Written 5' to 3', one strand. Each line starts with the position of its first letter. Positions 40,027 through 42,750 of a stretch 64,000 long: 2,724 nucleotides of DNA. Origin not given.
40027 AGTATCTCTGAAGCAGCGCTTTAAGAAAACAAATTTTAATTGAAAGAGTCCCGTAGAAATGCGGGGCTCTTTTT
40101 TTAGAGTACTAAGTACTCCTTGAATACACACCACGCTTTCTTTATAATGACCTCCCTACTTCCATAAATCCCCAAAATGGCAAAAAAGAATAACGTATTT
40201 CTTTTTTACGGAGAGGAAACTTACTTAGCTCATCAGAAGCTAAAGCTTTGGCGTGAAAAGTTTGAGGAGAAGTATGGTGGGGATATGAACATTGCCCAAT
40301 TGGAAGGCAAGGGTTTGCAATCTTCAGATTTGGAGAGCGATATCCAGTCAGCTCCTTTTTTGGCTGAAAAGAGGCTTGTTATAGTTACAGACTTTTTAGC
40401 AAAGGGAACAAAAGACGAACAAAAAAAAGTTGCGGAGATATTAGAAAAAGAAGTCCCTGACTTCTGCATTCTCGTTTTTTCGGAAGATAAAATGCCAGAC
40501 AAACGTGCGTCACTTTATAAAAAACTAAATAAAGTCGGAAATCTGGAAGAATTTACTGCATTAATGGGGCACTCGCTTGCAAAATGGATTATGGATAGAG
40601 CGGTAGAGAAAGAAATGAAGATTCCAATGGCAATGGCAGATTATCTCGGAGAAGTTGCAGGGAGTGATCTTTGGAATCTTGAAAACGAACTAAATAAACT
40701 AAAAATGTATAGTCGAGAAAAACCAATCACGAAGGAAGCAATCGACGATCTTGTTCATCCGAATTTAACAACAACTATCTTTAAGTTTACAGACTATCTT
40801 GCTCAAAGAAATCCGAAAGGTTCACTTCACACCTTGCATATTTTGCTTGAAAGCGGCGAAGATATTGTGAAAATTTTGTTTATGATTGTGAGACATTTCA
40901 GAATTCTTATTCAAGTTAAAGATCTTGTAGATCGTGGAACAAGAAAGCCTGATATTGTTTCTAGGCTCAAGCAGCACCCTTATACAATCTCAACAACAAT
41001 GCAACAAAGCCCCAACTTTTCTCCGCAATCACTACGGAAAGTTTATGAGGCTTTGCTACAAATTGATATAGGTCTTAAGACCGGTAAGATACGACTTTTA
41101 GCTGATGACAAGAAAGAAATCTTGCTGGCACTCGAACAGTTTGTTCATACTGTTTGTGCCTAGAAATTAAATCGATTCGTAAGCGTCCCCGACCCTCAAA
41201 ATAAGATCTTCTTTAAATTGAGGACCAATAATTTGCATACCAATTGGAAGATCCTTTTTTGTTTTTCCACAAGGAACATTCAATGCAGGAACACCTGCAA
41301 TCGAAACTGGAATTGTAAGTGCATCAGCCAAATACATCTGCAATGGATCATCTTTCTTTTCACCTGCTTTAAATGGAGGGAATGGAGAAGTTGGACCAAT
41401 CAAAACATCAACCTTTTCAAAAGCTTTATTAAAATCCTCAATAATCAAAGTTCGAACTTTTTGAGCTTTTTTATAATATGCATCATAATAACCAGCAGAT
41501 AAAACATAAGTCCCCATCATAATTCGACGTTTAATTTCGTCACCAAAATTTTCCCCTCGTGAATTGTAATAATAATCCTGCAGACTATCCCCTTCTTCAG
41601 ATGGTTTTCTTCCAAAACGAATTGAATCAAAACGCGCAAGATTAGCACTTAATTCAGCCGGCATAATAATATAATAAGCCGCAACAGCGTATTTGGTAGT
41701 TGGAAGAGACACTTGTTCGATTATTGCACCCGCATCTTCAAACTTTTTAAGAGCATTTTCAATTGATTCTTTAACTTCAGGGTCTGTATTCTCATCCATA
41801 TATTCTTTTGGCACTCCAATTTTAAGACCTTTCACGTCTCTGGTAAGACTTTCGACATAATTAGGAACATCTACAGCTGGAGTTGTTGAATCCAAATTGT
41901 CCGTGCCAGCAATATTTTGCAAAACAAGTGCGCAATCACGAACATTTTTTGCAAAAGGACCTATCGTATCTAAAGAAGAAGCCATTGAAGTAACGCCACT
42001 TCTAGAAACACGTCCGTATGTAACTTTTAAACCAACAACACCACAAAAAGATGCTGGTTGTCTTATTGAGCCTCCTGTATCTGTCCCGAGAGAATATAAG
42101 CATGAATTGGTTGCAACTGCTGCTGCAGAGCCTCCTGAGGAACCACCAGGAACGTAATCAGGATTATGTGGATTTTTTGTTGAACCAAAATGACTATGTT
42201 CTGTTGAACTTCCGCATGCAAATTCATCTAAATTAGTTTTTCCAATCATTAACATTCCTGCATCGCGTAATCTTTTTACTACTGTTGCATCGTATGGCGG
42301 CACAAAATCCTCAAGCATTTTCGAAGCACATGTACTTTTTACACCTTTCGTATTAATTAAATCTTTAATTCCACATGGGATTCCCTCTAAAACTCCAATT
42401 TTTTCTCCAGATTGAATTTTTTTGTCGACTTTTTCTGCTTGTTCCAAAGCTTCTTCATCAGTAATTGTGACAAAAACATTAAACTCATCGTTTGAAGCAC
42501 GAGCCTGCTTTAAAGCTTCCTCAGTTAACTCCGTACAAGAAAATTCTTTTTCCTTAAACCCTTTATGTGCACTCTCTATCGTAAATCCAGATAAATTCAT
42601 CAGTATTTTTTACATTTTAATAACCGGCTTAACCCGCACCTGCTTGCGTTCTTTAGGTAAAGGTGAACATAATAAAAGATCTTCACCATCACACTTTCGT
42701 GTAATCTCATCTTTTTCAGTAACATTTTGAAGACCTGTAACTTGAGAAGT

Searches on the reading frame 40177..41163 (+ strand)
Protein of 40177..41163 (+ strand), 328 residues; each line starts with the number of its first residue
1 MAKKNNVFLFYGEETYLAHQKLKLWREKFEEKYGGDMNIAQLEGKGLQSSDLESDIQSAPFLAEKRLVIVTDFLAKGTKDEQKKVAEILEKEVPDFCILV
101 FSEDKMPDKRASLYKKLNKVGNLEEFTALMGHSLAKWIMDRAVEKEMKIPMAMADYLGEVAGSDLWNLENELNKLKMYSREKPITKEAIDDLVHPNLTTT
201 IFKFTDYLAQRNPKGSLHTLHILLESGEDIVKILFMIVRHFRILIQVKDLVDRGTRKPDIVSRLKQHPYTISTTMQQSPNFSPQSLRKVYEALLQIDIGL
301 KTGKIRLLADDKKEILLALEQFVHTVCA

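Call 9: search_protein_families(library=pfam, proteins=[window:40177-41163:+], max_evalue=0.001)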
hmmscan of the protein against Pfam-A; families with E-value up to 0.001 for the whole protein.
window:40177-41163:+ (328 aa): 2 families
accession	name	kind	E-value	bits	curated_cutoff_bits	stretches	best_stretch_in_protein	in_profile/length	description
PF21694.2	DNA_pol3_delta_C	-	4e-30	104.7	27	1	199-305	2-108/121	DNA polymerase III delta subunit, C-terminal domain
PF06144.19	DNA_pol3_delta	-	4.3e-13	49.8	21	1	8-121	1-118/124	DNA polymerase III, delta subunit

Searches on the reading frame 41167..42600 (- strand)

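Call 9: search_protein_families(library=pfam, proteins=[window:41167-42600:-], max_evalue=0.001)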
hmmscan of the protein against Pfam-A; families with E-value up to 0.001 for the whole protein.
window:41167-42600:- (477 aa): 1 family
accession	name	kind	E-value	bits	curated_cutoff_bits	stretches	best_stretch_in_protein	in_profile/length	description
PF01425.27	Amidase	-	5.8e-159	530.3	27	1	24-468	1-445/445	Amidase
